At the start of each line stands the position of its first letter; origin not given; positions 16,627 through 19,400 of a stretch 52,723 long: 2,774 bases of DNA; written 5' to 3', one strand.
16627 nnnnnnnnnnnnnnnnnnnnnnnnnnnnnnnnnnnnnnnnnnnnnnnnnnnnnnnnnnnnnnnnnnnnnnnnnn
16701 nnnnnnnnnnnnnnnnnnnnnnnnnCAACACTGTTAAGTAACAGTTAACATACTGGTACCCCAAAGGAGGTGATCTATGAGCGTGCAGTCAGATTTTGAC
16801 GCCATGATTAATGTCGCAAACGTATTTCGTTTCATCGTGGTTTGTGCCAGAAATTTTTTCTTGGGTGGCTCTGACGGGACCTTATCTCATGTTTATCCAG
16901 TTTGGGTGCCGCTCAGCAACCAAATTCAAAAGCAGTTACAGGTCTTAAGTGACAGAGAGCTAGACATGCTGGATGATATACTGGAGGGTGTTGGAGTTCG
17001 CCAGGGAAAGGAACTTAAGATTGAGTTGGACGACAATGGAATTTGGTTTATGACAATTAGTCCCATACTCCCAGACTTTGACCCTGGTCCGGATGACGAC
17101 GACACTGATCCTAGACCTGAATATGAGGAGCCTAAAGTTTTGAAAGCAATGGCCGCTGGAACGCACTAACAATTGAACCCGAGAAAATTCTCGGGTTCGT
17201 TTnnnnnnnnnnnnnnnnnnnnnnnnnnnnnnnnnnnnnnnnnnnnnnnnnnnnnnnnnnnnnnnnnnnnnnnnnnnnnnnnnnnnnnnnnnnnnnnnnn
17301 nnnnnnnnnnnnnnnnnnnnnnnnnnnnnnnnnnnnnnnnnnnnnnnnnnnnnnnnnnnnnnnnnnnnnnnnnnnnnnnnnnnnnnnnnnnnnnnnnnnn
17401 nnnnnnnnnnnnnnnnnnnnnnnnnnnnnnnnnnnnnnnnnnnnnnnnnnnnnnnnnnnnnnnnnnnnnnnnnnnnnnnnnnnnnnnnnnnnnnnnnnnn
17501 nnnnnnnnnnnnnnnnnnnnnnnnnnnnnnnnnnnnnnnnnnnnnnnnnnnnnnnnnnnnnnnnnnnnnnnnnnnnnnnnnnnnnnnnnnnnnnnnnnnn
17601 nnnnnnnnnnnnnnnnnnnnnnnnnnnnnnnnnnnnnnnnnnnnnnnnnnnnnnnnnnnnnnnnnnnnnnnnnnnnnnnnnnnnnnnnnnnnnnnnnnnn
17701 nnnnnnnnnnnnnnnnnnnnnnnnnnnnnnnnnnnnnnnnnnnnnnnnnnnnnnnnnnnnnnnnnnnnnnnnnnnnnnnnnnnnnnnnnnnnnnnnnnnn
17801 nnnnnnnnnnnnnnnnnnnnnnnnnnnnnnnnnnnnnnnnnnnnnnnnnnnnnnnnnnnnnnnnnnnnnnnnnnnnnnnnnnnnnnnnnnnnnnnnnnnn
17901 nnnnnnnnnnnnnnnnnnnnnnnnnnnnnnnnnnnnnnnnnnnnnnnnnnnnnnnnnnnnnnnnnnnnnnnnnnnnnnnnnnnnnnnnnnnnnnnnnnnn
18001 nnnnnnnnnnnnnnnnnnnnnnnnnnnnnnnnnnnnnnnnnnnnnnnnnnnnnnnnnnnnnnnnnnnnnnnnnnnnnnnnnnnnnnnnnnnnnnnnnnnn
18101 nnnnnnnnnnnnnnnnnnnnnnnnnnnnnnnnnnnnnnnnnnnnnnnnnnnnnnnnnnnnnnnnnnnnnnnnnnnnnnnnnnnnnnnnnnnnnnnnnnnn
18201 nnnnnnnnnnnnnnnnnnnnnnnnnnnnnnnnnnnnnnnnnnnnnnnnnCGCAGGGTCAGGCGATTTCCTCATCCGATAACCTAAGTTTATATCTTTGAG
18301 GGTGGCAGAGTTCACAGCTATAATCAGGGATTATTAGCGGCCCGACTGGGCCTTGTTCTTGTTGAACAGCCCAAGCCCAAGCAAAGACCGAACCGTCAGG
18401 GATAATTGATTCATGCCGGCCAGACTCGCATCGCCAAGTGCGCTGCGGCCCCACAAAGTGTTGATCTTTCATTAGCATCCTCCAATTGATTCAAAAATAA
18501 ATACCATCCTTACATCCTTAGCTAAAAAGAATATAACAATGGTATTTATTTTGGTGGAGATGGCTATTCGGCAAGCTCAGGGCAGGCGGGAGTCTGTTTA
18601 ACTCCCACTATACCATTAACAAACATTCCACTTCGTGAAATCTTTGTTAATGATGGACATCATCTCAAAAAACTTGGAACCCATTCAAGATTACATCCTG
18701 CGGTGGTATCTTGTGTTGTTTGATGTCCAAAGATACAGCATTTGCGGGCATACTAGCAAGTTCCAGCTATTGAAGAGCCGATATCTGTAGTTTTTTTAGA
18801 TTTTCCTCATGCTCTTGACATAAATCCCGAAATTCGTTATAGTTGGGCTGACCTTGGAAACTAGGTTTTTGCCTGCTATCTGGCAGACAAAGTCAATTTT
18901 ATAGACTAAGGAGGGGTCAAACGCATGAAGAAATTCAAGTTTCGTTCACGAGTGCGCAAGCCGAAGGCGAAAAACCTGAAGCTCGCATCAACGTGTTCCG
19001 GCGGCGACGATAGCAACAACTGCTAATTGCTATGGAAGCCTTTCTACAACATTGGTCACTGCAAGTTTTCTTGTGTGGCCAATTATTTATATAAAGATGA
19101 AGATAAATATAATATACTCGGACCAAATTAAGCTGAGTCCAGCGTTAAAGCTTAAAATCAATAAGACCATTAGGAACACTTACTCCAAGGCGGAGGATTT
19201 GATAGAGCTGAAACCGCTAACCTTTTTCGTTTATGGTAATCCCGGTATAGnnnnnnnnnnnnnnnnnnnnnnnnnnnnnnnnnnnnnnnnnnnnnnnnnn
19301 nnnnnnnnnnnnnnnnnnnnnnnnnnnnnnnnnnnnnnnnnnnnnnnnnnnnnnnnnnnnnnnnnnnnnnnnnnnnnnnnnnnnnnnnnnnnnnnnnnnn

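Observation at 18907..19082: Peptide 1: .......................-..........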

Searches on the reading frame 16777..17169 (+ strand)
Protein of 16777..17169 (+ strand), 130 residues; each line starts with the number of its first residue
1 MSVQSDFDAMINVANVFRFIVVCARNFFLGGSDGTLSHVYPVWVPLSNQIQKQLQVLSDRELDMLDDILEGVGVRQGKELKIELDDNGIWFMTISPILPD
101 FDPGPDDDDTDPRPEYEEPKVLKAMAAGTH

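Call 59: search_protein_families(library=pfam, proteins=[window:16777-17169:+], max_evalue=10)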
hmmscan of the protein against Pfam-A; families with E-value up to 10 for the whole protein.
window:16777-17169:+ (130 aa): 0 families
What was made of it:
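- Tried and rejected: The N-terminal 140 aa of the fusion has no Pfam hit, so an RRE could not be shown (call 59).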

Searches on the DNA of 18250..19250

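Call 6: search_rna_families(source=window, start=18250, end=19250, threshold=evalue, max_evalue=10)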
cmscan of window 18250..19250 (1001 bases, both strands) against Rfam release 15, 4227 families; matches with E-value up to 10: 7.
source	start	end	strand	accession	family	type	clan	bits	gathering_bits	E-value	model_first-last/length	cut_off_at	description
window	18486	18567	+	RF02445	SpR14_sRNA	Gene; sRNA;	-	24.3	50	0.89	1-80/80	no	Streptococcus sRNA SpR14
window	18493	18553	-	RF03664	MIR6288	Gene; miRNA;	-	22.2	74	0.14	1-92/92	no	MIR6288 microRNA precursor family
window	18472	18566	+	RF01286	snoR26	Gene; snRNA; snoRNA; CD-box;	-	19.1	47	1.8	1-94/94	no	Small nucleolar RNA snoR26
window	18492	18554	-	RF03469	mir-1179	Gene; miRNA;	-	17.9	80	1.6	1-82/82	no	mir-1179 microRNA precursor family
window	18603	18663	-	RF03354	mir-459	Gene; miRNA;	-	17.1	62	0.97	1-81/81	no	mir-459 microRNA precursor family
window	19076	19141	+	RF00105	SNORD115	Gene; snRNA; snoRNA; CD-box;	-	16.1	39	8.6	1-82/82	no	Small nucleolar RNA SNORD115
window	19133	19233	-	RF02314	TtnuHACA7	Gene; snRNA; snoRNA; HACA-box;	-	15.9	100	4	1-130/130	no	Tetrahymena snoRNA TtnuHACA7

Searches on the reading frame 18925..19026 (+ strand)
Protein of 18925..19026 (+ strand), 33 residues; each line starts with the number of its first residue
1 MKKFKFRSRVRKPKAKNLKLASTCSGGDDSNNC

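Call 5: search_protein_families(library=pfam, proteins=[window:18925-19026:+], max_evalue=0.1)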
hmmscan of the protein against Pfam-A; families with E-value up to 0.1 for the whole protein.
window:18925-19026:+ (33 aa): 0 families

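Call 12: find_encoding_contigs(protein=window:18925-19026:+, flank=5000)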
Protein window:18925-19026:+ (33 aa): no gene with exactly this product is on record in the collection.

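Call 31: search_protein_families(library=ncbifam, proteins=[window:18925-19023:+], max_evalue=10)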
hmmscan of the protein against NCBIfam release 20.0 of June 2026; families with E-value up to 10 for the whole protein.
seq(33 aa): 0 families
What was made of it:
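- On LAP/TOMM precursor peptide: No NCBIfam model matches (call 31).
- Closest known: Heterocycloanthracin/sonorensin family precursors. Different: Peptide 1 gives no hit (call 31).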
